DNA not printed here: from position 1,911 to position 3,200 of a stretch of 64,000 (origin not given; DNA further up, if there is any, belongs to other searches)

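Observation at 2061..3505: Low-GC two-gene module: 329-aa unknown protein + PIN-like nuclease (candidate non-canonical toxin-antitoxin or defence pair)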

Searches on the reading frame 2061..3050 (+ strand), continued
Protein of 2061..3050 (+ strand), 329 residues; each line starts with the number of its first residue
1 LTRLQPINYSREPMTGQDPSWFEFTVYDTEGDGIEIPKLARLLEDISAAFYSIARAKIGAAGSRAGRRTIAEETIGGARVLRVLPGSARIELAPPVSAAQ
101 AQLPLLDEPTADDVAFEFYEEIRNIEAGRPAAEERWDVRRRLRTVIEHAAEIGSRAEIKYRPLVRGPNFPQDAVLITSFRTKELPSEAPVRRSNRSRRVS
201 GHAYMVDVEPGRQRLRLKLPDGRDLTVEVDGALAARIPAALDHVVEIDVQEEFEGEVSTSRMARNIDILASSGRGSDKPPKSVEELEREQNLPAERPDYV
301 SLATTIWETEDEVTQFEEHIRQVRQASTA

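Call 44: find_encoding_contigs(protein=P0179, flank=3000, max_places=2)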
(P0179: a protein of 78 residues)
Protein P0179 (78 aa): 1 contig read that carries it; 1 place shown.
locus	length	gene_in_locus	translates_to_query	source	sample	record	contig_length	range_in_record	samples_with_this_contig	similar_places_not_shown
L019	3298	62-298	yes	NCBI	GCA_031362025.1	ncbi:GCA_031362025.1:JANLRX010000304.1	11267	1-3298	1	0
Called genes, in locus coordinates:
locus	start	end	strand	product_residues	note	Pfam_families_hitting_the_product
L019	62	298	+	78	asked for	-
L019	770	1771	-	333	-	PF01210:NAD_Gly3P_dh_N, PF02737:3HCDH_N (weak), PF03446:NAD_binding_2, PF03807:F420_oxidored, PF07479:NAD_Gly3P_dh_C, PF20618:GPD_NAD_C_bact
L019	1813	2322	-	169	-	PF12867:DinB_2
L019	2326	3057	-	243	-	PF23023:Anti-Pycsar_Apyc1, PF00753:Lactamase_B, PF12706:Lactamase_B_2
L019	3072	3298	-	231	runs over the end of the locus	PF03070:TENA_THI-4, PF14518:Haem_oxygenas_2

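Call 52: find_encoding_contigs(protein=P0193, flank=3000, max_places=2)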
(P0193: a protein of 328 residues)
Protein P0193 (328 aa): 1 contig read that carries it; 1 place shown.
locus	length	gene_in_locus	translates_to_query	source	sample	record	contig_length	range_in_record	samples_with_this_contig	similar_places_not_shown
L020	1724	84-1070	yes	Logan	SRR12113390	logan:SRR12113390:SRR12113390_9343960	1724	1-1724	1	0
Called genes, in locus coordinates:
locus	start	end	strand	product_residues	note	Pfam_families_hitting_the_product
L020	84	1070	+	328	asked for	-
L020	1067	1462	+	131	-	PF01850:PIN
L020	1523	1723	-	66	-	?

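Call 53: find_encoding_contigs(protein=P0166, flank=3000, max_places=2)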
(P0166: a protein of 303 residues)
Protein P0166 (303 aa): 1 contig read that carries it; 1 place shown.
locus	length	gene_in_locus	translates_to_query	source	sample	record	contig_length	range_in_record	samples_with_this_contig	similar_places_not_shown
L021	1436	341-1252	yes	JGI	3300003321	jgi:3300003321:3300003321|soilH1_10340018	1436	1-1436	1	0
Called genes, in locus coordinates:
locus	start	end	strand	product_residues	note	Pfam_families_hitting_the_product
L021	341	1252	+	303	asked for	-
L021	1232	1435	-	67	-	?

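Call 56: fold_search(model_id=the predicted structure, library=pdb)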
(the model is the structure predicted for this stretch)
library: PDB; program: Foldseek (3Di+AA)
matches with E <= 10: 1106; with E <= 0.001: 0
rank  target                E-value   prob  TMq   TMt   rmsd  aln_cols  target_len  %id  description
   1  1xtd                  1.5e-03  1.00  0.18  0.36  15.1       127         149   11  Structural Analysis of Leishmania mexicana eukaryotic initiation factor 5a (released 2004-10-26)
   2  3eiv_D                1.8e-03  1.00  0.19  0.48   5.1        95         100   14  Crystal Structure of Single-stranded DNA-binding protein from Streptomyces coelicolor (released 2009-09-08)
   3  6aqh_B                2.0e-03  1.00  0.22  0.15   8.7       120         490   14  Crystal Structure of Lysyl-tRNA Synthetase from Mycobacterium thermoresistibile complexed with L-lysine and Cladospori (released 2017-08-30)
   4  3kf6_A                3.5e-03  1.00  0.22  0.48   8.8       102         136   16  Crystal structure of S. pombe Stn1-ten1 complex (released 2009-12-22)
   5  8hyr_B                3.7e-03  1.00  0.21  0.14   4.5        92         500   13  Crystal structure of human KARS apo (released 2024-07-10)
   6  4dpg_D                5.9e-03  1.00  0.20  0.13   3.8        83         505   12  Crystal Structure of Human LysRS: P38/AIMP2 Complex I (released 2013-02-13)
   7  6aqh_A                5.9e-03  1.00  0.21  0.15   7.7       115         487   15  Crystal Structure of Lysyl-tRNA Synthetase from Mycobacterium thermoresistibile complexed with L-lysine and Cladospori (released 2017-08-30)
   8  3nel_A                6.2e-03  1.00  0.21  0.16   4.5        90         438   19  Aspartyl-tRNA synthetase complexed with aspartic acid (released 2010-08-04)
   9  4dpg_B                6.6e-03  1.00  0.21  0.14   4.5        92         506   12  Crystal Structure of Human LysRS: P38/AIMP2 Complex I (released 2013-02-13)
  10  5vl1_B                6.6e-03  1.00  0.22  0.15   7.2       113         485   15  Crystal Structure of Lysyl-tRNA Synthetase from Mycobacterium ulcerans complexed with L-lysine (released 2017-05-10)
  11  4rmf                  6.6e-03  1.00  0.21  0.13   9.1       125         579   18  Biochemical and structural characterization of mycobacterial aspartyl-tRNA synthetase AspS, a promising TB drug target (released 2014-11-19)
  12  9qbr                  6.6e-03  1.00  0.22  0.16   6.8       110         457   20  CRYSTAL STRUCTURE OF LYSYL-TRNA SYNTHETASE FROM Mycobacterium tuberculosis COMPLEXED WITH L-LYSINE AND INHIBITOR DDD0199 (released 2025-08-13)
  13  6m0t_A                7.0e-03  1.00  0.20  0.13   4.0        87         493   11  Crystal Structure of Lysyl-tRNA Synthetase from Plasmodium falciparum complexed with L-lysine and Cladosporin derivati (released 2021-04-21)
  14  6cqk_C                7.0e-03  1.00  0.20  0.61   4.3        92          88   11  Crystal Structure of mitochondrial single-stranded DNA binding proteins from S. cerevisiae, Rim1 (Form1) (released 2018-05-30)
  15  5vl1_D                7.8e-03  1.00  0.23  0.16   7.2       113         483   14  Crystal Structure of Lysyl-tRNA Synthetase from Mycobacterium ulcerans complexed with L-lysine (released 2017-05-10)
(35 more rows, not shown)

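Call 65: search_solved_structures(query=A3, max_evalue=10, show_alignments=2)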
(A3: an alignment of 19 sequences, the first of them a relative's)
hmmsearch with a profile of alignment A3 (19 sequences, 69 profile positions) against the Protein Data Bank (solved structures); distinct sequences matched with E-value up to 10: 24.
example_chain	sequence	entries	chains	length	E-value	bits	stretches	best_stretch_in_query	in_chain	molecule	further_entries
3hq8_A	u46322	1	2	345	0.27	14.3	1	36-63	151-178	Cytochrome c551 peroxidase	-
6j72_A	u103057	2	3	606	0.27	14.3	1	16-41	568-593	Isoniazid inducible gene protein IniA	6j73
3hq6_A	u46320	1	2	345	0.3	14.2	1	36-63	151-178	Cytochrome c551 peroxidase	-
3hq7_A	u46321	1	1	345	0.31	14.2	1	36-63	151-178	Cytochrome c551 peroxidase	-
3hq9_A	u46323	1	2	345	0.31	14.2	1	36-63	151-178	Cytochrome c551 peroxidase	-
2b4p_A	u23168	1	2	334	0.45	13.6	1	21-61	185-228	myo-inositol hexaphosphate phosphohydrolase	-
3moz_A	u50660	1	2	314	0.46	13.6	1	21-61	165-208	Myo-inositol hexaphosphate phosphohydrolase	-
3mmj_A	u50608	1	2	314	0.46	13.6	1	21-61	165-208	Myo-inositol hexaphosphate phosphohydrolase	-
1u24_A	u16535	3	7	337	0.52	13.4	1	21-61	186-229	myo-inositol hexaphosphate phosphohydrolase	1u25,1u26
3o3l_A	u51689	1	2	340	0.52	13.4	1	21-61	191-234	Myo-inositol hexaphosphate phosphohydrolase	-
2psz_A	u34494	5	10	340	0.53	13.4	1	21-61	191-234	Myo-inositol hexaphosphate phosphohydrolase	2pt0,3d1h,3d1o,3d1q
2b4o_A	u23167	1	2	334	0.53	13.4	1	21-61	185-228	myo-inositol hexaphosphate phosphohydrolase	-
4wty_A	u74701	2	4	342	0.53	13.4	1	21-61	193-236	MYO-INOSITOL PHOSPHOHYDROLASE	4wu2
2b4u_A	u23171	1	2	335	0.53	13.4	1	21-61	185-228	myo-inositol hexaphosphate phosphohydrolase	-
9pt7_A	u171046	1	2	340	0.56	13.3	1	21-61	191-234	Myo-inositol hexaphosphate phosphohydrolase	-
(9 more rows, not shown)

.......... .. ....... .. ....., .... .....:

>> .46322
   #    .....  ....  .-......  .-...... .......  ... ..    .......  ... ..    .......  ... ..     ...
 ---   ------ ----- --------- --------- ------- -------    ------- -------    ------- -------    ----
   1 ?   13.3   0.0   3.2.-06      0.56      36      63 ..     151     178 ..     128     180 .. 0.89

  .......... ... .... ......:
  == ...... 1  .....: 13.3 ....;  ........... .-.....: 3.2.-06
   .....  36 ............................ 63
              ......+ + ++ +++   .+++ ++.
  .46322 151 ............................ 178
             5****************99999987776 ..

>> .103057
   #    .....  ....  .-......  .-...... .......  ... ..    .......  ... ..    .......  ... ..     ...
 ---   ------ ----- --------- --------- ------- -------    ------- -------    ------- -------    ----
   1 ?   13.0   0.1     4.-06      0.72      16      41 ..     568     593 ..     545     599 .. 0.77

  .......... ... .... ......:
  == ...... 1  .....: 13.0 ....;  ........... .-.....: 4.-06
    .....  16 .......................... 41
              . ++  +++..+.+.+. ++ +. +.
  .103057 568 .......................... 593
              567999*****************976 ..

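Call 67: search_protein_families(library=pfam, alignment_id=A1, max_evalue=1)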
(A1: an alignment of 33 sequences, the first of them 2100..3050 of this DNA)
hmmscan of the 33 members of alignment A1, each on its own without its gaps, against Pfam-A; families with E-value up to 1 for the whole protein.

A. member 1, window:2100-3050:+ (316 aa): 1 family
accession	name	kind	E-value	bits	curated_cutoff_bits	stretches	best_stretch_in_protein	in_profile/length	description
PF25078.1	DUF7801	-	0.27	11.9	33.2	1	215-313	37-138/155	Domain of unknown function (DUF7801)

B. families by the number of members that match (of 33 scanned): 9 families
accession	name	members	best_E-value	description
PF10387.14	DUF2442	2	0.0083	Protein of unknown function (DUF2442)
PF02814.20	UreE_N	2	0.032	UreE urease accessory protein, N-terminal domain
PF02576.22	RimP_N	1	0.015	RimP N-terminal domain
PF01326.24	PPDK_N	1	0.15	Pyruvate phosphate dikinase, AMP/ATP-binding domain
PF08704.16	GCD14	1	0.21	tRNA methyltransferase complex GCD14 subunit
PF18899.5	DUF5655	1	0.22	Domain of unknown function (DUF5655)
PF03245.18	Phage_lysis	1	0.23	Bacteriophage Rz lysis protein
PF02553.20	CbiN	1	0.25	Cobalt transport protein component CbiN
PF25078.1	DUF7801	1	0.27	Domain of unknown function (DUF7801)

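Call 68: search_protein_families(library=phrogs, proteins=[window:2100-3050:+, P0193, P0212, P0166, P0163], max_evalue=0.1)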
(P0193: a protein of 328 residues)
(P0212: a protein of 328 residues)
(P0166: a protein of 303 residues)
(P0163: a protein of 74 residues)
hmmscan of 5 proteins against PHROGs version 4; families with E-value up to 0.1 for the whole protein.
window:2100-3050:+ (316 aa): 0 families

P0193 (328 aa): 0 families

P0212 (328 aa): 1 family
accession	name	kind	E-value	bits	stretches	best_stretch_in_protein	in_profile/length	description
phrog_3243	-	unknown function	0.0071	16.6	1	16-181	15-163/293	-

P0166 (303 aa): 0 families

P0163 (74 aa): 0 families

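Call 70: find_related_loci(query=A1, collection=viral_contigs, flank=5000)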
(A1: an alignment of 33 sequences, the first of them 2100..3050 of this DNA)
Query A1 (316 aa) in viral_contigs; peptide patterns used: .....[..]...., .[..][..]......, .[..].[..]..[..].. (x = any residue, [..] = any of these).
88 stretches matched a pattern, but none encodes a relative of the query by tblastn (E <= 1e-3).

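Call 71: find_related_loci(query=A5, collection=metagenome_contigs, flank=3000)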
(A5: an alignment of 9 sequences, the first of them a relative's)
Query A5 (328 aa) in metagenome_contigs; peptide patterns used: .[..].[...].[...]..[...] (x = any residue, [..] = any of these).
372 stretches matched a pattern; 252 encode a relative of the query (tblastn E <= 1e-3); the best 80 are kept; 80 distinct loci.
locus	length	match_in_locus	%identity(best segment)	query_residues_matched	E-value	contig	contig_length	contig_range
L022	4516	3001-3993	61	1-327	3e-130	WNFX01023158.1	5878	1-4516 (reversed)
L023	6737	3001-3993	61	1-327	2e-129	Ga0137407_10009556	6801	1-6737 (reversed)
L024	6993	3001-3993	60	1-327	9e-129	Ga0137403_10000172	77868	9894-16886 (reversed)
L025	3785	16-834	64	59-327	7e-114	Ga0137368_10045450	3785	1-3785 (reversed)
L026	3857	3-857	62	43-323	2e-112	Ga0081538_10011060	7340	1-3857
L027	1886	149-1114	55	1-324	2e-118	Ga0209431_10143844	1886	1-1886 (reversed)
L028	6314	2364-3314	56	3-320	5e-111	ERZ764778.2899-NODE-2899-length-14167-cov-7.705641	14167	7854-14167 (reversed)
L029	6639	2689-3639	56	3-320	5e-111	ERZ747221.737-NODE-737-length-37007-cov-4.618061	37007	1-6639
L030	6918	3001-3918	58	12-318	3e-109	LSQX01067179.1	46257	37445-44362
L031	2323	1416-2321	55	3-305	4e-106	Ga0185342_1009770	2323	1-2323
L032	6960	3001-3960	50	4-320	1e-92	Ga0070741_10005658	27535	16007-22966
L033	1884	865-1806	50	10-320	2e-95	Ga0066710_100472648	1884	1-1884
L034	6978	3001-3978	48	5-327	2e-86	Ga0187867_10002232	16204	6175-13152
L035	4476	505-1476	45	3-323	3e-83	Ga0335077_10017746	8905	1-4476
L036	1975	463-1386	50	13-320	8e-85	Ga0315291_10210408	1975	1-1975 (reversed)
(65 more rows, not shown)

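Call 75: search_protein_families(library=pfam, alignment_id=A6, max_evalue=0.001)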
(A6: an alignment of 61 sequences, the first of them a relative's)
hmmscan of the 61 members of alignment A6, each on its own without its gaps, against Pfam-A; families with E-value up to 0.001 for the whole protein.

A. member 1, L022:3996-4397:+ (134 aa): 1 family
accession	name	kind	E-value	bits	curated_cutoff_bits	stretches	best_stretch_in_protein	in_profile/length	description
PF01850.27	PIN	-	1.5e-13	51.9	23.6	1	4-116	1-111/120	PIN domain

B. families by the number of members that match (of 61 scanned): 2 families
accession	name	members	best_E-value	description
PF01850.27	PIN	60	6.5e-21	PIN domain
PF14367.12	DUF4411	1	0.00033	Domain of unknown function (DUF4411)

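Call 76: search_protein_families(library=pfam, alignment_id=A5, max_evalue=0.1)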
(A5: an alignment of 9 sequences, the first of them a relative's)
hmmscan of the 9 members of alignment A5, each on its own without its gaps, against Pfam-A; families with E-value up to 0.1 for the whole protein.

A. member 1, P0193 (328 aa): 0 families

B. families by the number of members that match (of 9 scanned): 1 family
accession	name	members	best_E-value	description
PF25100.1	DUF7809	1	0.036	Domain of unknown function (DUF7809)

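Call 77: search_protein_families(library=ncbifam, alignment_id=A5, max_evalue=0.1)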
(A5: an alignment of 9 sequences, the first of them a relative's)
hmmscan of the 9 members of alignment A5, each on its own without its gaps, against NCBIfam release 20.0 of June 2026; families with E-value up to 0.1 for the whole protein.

A. member 1, P0193 (328 aa): 0 families

B. families by the number of members that match (of 9 scanned): 2 families
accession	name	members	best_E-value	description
NF053583.1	LAPAL_fam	1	0.026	LAPAL motif-containing putative phage structural protein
TIGR00873.1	gnd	1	0.045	decarboxylating NADP(+)-dependent phosphogluconate dehydrogenase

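Call 79: search_dna_similar(query=window:2100-3050:+, collection=plasmids, mode=protein, max_evalue=0.001, max_rows=10)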
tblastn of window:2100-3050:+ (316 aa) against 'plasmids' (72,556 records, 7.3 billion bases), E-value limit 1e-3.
No match.

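Call 80: search_dna_similar(query=P0193, collection=plasmids, mode=protein, max_evalue=0.001, max_rows=10)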
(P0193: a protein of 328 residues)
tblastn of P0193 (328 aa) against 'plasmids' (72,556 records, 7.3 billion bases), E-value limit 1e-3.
No match.
